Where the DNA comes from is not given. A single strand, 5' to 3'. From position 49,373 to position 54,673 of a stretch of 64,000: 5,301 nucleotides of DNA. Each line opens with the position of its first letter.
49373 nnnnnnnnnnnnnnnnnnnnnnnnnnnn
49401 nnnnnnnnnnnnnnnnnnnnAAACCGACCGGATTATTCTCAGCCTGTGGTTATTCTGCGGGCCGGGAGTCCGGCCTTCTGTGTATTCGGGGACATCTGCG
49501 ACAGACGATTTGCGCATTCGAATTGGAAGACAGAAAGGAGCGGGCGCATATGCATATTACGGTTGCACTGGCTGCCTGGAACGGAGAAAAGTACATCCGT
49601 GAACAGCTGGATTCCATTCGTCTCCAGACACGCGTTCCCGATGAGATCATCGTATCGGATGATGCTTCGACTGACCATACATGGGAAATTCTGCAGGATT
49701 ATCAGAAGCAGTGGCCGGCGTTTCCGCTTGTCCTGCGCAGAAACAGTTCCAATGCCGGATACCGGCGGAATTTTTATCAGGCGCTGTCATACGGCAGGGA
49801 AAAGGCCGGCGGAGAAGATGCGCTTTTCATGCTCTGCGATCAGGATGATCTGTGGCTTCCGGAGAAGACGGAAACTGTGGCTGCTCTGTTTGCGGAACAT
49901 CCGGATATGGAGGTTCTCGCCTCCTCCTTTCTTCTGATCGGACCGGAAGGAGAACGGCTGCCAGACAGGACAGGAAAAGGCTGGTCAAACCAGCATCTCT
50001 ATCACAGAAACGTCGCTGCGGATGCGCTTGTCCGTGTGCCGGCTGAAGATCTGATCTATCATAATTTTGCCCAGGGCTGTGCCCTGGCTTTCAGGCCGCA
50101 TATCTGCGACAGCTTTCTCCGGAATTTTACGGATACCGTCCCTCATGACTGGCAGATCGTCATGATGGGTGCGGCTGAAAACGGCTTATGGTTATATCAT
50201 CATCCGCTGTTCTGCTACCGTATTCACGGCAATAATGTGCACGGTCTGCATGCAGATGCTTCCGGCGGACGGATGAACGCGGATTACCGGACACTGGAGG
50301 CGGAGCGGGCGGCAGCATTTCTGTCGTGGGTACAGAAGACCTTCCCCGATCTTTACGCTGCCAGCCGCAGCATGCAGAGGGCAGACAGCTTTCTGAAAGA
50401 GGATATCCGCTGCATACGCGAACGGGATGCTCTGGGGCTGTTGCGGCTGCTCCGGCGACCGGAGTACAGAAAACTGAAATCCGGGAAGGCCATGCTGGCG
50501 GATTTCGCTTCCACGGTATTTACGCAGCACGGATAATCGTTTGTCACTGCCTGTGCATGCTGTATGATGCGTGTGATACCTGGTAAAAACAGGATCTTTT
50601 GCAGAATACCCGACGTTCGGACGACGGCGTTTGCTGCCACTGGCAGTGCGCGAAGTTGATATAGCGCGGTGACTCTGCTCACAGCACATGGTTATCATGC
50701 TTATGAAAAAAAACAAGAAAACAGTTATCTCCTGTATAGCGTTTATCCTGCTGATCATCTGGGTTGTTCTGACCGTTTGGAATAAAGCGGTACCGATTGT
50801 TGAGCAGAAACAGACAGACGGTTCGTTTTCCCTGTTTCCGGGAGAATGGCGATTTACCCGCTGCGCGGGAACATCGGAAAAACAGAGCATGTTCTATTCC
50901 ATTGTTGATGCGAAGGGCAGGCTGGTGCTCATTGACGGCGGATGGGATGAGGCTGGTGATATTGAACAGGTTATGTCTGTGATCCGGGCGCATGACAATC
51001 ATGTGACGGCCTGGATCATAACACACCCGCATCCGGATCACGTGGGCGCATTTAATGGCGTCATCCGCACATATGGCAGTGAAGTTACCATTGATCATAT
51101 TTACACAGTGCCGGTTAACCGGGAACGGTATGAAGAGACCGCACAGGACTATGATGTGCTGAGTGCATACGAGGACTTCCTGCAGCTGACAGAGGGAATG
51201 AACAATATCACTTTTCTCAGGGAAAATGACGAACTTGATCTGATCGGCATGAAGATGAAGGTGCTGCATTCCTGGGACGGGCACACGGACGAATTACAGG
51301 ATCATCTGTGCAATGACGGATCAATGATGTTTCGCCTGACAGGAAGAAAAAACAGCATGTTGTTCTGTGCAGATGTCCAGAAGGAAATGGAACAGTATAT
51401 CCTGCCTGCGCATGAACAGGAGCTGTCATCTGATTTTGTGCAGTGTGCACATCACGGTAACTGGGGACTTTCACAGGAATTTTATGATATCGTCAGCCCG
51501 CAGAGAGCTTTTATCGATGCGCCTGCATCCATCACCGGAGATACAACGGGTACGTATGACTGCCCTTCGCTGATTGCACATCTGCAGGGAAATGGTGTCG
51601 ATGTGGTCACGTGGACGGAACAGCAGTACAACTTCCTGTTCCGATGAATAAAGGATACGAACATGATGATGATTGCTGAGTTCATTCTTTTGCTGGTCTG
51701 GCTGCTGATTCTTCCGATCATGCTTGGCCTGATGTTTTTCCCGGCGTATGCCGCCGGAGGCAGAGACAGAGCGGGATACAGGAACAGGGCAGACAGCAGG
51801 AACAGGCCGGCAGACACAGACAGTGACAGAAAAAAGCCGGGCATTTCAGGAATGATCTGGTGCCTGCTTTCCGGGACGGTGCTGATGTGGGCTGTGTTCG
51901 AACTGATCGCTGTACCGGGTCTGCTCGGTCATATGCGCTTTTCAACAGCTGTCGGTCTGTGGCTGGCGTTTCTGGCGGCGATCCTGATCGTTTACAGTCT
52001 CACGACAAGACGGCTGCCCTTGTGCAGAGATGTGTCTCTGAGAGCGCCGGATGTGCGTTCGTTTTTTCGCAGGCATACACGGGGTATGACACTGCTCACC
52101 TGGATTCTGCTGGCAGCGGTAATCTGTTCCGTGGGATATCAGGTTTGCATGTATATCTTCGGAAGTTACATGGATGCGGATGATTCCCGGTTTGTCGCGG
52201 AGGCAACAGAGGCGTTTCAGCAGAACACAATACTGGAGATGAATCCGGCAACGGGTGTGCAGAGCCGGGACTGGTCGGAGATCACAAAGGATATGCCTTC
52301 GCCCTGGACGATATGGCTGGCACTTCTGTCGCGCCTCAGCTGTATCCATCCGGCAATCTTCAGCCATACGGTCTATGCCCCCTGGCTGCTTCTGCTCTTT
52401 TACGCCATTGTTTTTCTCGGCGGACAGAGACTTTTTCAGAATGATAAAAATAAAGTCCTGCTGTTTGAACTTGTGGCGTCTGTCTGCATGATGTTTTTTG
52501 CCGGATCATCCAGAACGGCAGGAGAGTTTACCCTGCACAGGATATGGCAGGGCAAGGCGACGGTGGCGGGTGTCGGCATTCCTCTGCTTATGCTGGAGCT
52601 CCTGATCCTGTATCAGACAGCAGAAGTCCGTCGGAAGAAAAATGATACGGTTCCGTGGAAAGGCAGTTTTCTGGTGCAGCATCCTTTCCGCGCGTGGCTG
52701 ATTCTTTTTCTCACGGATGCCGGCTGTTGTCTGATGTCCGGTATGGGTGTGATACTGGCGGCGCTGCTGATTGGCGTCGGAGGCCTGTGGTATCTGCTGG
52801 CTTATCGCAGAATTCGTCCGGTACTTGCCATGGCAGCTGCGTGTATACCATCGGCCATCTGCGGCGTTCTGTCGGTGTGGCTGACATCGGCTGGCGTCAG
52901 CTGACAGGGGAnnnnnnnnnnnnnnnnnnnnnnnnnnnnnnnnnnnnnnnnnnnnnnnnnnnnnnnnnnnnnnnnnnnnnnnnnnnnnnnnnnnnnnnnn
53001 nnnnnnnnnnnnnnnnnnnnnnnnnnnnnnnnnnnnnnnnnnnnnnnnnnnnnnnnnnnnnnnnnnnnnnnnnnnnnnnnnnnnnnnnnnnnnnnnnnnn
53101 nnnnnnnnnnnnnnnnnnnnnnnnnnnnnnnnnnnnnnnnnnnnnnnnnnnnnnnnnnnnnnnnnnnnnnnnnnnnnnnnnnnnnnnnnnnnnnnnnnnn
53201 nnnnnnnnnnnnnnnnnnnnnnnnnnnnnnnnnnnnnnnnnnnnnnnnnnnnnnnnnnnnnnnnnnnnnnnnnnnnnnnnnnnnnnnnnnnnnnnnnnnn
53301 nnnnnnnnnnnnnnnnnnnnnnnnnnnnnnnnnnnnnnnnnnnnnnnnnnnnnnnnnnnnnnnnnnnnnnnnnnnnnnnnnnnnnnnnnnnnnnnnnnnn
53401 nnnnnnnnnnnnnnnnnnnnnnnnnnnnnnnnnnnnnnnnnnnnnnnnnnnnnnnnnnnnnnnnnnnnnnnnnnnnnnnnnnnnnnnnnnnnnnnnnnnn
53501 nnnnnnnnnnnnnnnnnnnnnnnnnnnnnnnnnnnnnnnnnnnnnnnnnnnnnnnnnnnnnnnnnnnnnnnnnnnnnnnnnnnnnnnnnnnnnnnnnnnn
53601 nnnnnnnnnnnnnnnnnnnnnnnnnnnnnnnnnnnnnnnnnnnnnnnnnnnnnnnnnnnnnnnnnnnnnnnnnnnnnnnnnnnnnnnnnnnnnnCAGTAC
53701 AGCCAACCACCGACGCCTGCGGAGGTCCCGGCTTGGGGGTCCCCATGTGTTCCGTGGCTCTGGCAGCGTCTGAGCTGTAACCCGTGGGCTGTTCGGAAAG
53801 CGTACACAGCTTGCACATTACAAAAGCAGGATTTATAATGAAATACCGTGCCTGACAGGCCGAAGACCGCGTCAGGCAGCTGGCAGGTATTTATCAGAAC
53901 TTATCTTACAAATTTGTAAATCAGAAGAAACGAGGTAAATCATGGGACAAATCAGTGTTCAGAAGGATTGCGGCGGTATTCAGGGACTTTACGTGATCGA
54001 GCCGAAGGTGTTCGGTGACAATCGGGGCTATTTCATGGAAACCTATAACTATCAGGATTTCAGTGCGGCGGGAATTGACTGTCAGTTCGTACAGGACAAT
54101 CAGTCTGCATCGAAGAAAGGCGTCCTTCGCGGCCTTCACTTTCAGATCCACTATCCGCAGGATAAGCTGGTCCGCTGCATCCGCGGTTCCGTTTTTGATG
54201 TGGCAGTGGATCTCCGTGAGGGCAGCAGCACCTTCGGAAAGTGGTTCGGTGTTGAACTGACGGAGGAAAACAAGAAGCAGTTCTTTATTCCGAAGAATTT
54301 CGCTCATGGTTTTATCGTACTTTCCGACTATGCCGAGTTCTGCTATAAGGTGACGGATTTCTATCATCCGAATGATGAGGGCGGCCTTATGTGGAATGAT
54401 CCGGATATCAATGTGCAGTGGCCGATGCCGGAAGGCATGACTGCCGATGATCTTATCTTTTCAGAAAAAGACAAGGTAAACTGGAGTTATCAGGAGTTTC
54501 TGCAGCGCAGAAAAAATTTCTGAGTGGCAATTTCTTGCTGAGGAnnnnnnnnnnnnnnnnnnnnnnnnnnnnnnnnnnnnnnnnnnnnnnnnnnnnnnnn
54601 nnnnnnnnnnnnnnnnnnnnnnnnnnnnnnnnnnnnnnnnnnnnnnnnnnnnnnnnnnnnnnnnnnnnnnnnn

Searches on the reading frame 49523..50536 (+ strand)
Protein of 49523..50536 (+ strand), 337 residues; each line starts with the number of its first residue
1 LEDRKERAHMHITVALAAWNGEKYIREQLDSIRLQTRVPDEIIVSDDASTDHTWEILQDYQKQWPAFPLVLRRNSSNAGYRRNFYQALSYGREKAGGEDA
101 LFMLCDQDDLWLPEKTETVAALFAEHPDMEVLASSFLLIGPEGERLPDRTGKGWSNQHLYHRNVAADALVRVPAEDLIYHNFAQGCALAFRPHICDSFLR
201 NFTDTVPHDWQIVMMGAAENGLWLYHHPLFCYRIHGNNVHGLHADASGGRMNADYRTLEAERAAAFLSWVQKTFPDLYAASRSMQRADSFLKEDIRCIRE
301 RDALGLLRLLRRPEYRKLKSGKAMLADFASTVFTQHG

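Call 21: search_protein_families(library=pfam, proteins=[window:49523-50536:+], max_evalue=0.001)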
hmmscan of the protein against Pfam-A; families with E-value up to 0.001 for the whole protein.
window:49523-50536:+ (337 aa): 2 families
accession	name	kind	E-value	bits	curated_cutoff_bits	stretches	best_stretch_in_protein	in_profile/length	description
PF00535.33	Glycos_transf_2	-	9e-19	68.5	23.3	1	14-128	2-108/168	Glycosyl transferase family 2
PF13641.12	Glyco_tranf_2_3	-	4e-07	30.7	27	1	12-132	3-119/230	Glycosyltransferase like family 2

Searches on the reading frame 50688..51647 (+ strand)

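Call 21: search_protein_families(library=pfam, proteins=[window:50688-51647:+], max_evalue=0.001)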
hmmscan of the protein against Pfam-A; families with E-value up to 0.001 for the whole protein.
window:50688-51647:+ (319 aa): 2 families
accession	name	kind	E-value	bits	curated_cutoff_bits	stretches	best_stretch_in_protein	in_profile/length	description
PF00753.33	Lactamase_B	-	5.5e-12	46.5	22.7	1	72-263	10-178/196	Metallo-beta-lactamase superfamily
PF16661.11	Lactamase_B_6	-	3.7e-05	23.6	27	1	77-144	6-76/193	Metallo-beta-lactamase superfamily domain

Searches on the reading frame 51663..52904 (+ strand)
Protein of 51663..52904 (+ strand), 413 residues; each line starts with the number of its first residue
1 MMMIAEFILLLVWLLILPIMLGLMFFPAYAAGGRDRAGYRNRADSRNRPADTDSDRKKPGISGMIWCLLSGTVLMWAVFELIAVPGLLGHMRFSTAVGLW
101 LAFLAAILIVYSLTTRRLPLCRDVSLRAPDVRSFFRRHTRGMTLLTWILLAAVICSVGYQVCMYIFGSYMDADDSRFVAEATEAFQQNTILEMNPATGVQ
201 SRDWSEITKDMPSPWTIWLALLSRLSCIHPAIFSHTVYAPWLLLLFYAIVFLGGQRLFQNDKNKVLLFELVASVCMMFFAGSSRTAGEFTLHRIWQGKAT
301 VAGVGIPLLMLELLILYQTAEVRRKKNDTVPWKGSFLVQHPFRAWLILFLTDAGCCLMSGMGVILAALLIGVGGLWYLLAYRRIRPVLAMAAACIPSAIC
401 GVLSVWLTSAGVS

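Call 4: search_protein_families(library=pfam, proteins=[window:51663-52904:+], max_evalue=0.01)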
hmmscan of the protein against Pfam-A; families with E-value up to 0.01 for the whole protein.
window:51663-52904:+ (413 aa): 1 family
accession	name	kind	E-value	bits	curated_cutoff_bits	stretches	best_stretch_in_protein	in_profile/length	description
PF19554.4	DUF6077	-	4.6e-76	256.4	27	1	4-403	2-349/354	Family of unknown function (DUF6077)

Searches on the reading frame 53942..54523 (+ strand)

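Call 4: search_protein_families(library=pfam, proteins=[window:53942-54523:+], max_evalue=0.01)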
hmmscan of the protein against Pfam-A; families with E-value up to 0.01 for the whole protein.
window:53942-54523:+ (193 aa): 1 family
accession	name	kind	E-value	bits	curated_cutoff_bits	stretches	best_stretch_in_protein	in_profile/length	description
PF00908.23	dTDP_sugar_isom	-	3e-73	245.5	27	1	13-180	4-163/168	dTDP-4-dehydrorhamnose 3,5-epimerase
